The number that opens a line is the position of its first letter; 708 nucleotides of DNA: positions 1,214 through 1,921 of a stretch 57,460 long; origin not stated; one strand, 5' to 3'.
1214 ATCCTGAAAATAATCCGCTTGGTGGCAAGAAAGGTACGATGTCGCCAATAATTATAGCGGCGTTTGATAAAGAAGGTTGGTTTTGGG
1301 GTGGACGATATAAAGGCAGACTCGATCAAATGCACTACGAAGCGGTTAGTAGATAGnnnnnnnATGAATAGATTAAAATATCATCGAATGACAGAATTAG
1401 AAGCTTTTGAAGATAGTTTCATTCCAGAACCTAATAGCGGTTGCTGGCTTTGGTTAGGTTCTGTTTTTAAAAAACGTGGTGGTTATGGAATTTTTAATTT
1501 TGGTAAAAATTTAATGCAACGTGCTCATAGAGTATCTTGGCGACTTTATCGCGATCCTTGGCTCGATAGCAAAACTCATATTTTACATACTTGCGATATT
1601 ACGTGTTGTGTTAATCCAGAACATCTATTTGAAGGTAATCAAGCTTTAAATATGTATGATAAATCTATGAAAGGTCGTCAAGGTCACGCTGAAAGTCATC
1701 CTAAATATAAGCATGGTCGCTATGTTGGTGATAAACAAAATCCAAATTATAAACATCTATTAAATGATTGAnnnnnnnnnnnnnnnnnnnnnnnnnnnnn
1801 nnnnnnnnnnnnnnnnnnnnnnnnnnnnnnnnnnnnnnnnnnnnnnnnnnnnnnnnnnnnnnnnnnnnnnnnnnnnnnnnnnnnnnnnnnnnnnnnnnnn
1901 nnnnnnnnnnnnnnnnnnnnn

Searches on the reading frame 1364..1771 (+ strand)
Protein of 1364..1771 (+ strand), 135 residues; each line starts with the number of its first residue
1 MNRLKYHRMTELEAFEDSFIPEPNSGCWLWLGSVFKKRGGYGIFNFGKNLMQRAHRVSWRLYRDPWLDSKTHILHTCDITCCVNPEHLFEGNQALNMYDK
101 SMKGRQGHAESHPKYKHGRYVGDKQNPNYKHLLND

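Call 64: search_protein_families(library=pfam, proteins=[window:1364-1771:+], max_evalue=0.01)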
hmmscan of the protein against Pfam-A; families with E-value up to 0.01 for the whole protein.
window:1364-1771:+ (135 aa): 2 families
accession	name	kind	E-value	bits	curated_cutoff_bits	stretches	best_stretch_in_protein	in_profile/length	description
PF13392.12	HNH_3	-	7.2e-06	26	24.8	1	53-97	2-45/46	HNH endonuclease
PF05551.17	zf-His_Me_endon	-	0.00068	20.3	27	1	70-103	64-97/131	Zinc-binding loop region of homing endonuclease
